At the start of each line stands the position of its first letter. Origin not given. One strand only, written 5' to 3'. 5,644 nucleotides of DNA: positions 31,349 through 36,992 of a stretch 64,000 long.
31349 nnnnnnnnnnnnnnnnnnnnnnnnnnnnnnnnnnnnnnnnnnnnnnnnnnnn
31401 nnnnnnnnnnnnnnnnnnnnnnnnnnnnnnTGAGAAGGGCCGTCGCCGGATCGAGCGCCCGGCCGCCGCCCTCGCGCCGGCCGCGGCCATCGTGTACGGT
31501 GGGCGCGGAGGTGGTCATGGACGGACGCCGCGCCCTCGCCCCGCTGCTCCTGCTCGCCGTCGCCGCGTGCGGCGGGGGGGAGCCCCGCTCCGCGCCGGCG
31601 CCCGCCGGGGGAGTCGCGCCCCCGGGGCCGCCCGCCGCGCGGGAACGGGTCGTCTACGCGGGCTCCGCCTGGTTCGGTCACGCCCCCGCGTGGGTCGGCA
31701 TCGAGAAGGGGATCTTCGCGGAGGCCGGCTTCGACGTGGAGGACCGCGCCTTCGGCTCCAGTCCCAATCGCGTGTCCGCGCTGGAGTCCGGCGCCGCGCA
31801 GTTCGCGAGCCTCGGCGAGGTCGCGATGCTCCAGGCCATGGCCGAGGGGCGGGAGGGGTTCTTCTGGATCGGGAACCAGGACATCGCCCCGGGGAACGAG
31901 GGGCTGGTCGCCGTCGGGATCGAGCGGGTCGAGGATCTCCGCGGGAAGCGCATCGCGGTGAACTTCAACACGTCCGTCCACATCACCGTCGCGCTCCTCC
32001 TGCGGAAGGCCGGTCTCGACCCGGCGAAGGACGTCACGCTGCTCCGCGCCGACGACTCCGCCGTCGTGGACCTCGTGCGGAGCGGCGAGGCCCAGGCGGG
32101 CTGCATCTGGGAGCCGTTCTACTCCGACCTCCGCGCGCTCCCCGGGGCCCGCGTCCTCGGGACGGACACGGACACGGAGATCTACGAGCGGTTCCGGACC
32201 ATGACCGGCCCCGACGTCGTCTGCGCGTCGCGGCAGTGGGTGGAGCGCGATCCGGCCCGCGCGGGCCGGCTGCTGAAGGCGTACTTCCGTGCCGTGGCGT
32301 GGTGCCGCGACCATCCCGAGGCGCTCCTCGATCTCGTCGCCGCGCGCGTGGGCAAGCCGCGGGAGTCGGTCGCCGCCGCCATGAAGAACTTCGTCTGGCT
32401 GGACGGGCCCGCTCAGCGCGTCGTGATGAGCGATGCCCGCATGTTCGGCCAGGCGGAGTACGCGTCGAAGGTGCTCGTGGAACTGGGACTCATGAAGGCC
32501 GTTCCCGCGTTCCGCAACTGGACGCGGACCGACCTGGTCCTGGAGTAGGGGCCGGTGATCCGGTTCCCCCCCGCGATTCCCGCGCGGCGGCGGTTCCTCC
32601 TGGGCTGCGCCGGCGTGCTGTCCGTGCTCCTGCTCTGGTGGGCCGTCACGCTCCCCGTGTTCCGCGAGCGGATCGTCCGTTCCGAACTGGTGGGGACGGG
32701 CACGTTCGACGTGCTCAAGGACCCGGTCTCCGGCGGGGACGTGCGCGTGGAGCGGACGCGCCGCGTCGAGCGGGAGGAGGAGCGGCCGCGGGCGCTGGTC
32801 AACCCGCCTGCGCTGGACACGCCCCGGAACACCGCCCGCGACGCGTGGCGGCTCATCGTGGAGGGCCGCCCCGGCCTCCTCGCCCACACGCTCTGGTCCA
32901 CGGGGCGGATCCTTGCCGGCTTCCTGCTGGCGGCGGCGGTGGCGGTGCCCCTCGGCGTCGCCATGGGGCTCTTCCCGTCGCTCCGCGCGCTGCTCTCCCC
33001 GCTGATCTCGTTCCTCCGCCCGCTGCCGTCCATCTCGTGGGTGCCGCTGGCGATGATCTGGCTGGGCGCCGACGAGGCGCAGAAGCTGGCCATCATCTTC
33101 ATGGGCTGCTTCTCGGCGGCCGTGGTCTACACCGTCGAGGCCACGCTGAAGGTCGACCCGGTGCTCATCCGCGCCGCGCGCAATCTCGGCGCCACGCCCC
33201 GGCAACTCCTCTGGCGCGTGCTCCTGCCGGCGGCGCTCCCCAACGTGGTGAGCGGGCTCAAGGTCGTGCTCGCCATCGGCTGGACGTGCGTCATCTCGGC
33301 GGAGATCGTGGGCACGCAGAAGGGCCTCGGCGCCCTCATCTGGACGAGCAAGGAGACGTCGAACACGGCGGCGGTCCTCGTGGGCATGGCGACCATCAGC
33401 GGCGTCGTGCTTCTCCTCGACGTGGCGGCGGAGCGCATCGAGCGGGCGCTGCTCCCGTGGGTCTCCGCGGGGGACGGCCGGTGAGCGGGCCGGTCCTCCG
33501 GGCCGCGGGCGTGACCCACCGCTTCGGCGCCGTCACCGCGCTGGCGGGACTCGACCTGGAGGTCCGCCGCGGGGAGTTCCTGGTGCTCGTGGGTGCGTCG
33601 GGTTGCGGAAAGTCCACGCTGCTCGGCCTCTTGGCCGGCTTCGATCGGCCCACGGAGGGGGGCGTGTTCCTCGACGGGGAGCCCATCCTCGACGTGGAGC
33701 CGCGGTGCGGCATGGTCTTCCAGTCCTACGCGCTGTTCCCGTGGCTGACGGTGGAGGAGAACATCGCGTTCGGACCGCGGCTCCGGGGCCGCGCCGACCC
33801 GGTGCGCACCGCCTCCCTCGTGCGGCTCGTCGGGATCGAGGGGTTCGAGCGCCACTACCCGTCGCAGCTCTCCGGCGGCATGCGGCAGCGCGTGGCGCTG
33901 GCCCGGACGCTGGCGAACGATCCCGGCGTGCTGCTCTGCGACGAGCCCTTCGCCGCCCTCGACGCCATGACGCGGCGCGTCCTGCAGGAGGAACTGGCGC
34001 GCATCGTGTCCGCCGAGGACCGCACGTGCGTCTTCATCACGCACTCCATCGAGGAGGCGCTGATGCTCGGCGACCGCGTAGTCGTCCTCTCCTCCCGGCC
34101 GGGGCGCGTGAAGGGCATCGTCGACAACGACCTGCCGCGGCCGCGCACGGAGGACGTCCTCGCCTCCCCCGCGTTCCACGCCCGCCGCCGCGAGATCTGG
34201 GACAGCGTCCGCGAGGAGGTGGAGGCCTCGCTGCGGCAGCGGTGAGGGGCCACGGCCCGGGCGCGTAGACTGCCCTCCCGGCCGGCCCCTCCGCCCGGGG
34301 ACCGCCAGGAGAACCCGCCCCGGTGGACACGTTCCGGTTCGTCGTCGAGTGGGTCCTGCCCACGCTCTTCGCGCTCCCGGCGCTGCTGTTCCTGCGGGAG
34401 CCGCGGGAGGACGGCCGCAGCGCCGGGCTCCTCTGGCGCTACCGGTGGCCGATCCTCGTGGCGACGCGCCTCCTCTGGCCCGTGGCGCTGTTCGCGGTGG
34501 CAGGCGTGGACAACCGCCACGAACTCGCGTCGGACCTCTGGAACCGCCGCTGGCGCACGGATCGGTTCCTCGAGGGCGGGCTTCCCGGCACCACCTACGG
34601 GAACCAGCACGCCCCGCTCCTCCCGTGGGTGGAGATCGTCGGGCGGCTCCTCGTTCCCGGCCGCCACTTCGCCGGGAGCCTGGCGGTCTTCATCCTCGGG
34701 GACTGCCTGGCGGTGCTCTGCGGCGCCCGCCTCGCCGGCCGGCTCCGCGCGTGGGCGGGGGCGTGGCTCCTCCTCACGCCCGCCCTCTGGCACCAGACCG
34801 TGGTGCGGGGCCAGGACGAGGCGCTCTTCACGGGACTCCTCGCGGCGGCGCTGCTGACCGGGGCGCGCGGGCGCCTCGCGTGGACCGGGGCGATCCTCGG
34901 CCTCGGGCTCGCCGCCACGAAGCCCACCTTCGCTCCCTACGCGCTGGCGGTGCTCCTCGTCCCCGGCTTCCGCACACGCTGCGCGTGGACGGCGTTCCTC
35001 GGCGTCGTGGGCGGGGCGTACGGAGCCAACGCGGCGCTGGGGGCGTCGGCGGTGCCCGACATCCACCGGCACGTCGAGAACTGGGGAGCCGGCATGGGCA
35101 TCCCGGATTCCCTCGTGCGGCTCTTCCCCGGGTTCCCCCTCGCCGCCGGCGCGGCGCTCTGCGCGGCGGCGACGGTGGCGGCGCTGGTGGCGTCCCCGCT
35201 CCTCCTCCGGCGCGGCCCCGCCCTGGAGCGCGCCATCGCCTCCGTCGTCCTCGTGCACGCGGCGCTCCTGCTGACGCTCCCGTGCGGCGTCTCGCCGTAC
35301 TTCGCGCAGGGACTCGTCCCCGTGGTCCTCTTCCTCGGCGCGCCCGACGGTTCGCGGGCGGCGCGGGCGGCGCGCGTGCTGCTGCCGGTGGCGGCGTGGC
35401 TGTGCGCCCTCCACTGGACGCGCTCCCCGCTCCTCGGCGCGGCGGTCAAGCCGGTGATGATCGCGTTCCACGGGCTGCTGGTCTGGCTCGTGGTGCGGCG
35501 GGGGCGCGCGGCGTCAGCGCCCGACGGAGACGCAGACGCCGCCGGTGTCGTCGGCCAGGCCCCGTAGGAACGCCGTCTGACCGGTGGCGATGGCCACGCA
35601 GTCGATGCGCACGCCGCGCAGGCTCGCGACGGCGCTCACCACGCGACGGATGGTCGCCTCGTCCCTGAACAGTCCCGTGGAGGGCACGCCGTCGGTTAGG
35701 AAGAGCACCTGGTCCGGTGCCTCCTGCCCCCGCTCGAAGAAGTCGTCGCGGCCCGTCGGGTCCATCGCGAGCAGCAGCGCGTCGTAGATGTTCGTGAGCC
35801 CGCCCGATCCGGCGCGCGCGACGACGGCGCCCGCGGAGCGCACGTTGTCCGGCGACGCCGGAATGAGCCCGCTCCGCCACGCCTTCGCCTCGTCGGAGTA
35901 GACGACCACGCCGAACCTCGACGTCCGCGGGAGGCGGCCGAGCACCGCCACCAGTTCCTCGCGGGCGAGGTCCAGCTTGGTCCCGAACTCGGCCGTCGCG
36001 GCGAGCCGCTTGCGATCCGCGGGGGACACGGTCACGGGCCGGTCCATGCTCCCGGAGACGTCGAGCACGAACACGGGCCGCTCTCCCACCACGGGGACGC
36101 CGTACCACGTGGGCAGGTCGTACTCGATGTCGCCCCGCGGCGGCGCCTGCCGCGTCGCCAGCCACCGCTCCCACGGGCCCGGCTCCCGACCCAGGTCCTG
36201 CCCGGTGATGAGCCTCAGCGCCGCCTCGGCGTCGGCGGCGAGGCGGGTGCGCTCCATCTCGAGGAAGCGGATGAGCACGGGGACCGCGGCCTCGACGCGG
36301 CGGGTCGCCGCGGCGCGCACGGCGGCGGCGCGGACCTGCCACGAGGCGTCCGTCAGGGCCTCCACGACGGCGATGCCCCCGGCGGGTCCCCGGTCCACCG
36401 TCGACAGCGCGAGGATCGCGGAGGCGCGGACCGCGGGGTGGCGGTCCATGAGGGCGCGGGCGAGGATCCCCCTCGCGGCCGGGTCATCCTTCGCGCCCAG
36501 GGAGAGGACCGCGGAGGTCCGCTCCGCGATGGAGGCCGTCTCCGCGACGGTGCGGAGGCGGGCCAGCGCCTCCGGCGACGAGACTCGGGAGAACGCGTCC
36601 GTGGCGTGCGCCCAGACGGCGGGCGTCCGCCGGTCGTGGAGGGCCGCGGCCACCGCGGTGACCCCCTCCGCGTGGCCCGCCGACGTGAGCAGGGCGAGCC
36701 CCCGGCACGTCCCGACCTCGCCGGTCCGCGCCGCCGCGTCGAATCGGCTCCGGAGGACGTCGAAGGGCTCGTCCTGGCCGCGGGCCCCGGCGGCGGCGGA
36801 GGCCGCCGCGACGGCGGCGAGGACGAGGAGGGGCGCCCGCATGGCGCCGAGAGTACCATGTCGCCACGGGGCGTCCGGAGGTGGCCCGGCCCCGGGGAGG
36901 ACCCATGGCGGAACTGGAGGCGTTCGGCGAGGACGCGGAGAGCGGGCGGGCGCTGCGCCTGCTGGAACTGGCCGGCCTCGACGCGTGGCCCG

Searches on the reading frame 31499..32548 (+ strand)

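Call 57: search_protein_families(library=pfam, proteins=[window:31499-32548:+], max_evalue=0.001)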
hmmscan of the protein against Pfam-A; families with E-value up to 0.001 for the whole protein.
window:31499-32548:+ (349 aa): 3 families
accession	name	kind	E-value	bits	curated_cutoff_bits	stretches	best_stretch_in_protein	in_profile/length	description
PF13379.11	NMT1_2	-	6.9e-16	59.2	24.7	1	57-274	14-242/252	NMT1-like family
PF09084.16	NMT1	-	4.6e-15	56.5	20.5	1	59-275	2-215/216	NMT1/THI5 like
PF12974.12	Phosphonate-bd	-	3.2e-09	37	27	1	76-223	27-172/242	ABC transporter, phosphonate, periplasmic substrate-binding protein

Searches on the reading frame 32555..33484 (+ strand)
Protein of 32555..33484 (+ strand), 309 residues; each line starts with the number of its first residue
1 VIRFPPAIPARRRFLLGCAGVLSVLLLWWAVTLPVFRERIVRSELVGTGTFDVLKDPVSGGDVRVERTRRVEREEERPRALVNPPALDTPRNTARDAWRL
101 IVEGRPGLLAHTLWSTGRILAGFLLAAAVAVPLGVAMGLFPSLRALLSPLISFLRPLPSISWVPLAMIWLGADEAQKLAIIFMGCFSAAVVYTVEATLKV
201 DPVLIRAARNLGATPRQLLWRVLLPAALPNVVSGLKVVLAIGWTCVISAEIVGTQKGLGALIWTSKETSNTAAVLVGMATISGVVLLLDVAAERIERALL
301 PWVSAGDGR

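Call 57: search_protein_families(library=pfam, proteins=[window:32555-33484:+], max_evalue=0.001)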
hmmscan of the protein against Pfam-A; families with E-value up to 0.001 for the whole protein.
window:32555-33484:+ (309 aa): 1 family
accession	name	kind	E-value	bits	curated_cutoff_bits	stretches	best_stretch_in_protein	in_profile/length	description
PF00528.27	BPD_transp_1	-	1.6e-24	87.1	26.4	1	130-299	1-182/184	Binding-protein-dependent transport system inner membrane component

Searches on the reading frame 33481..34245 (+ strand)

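Call 57: search_protein_families(library=pfam, proteins=[window:33481-34245:+], max_evalue=0.001)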
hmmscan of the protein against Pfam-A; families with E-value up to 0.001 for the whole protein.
window:33481-34245:+ (254 aa): 3 families
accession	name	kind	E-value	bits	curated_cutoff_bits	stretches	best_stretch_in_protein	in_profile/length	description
PF00005.33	ABC_tran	-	1.2e-32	113.8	25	1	22-158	2-137/137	ABC transporter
PF13304.12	AAA_21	-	5.2e-07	30.5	27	0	33-54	1-22/304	AAA domain, putative AbiEii toxin, Type IV TA system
PF13191.12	AAA_16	-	0.00095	20.1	32.6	0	27-67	18-59/167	AAA ATPase domain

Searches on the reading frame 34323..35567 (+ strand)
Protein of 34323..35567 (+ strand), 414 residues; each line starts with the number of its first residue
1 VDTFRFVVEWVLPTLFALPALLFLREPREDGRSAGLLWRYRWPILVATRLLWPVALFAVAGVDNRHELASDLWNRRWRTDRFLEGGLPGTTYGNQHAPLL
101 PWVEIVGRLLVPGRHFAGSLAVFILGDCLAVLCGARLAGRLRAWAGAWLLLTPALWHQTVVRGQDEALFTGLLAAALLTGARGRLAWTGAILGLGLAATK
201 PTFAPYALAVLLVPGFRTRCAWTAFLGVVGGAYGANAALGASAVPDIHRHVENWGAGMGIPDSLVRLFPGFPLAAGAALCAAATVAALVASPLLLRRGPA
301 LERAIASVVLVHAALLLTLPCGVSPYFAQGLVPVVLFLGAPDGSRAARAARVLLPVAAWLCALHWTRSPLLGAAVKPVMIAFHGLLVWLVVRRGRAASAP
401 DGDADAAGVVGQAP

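Call 57: search_protein_families(library=pfam, proteins=[window:34323-35567:+], max_evalue=0.001)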
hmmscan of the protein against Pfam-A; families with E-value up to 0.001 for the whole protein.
window:34323-35567:+ (414 aa): 1 family
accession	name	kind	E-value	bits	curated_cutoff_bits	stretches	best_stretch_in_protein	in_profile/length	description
PF09594.16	GT87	-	4e-05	23.9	25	1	116-316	19-234/237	Glycosyltransferase family 87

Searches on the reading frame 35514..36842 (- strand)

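Call 57: search_protein_families(library=pfam, proteins=[window:35514-36842:-], max_evalue=0.001)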
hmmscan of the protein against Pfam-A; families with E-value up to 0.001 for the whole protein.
window:35514-36842:- (442 aa): 4 families
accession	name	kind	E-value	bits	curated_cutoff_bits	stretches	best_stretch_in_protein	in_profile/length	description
PF13646.12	HEAT_2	-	1.9e-11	44.5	27.7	2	104-149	13-58/88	HEAT repeats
PF13519.12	VWA_2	-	1.2e-08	36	27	1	257-385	2-106/107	von Willebrand factor type A domain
PF00092.34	VWA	-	3.3e-07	31.2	23.8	1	257-434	3-155/174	von Willebrand factor type A domain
PF02985.28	HEAT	-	2e-05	24.8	23.5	0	159-177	5-23/31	HEAT repeat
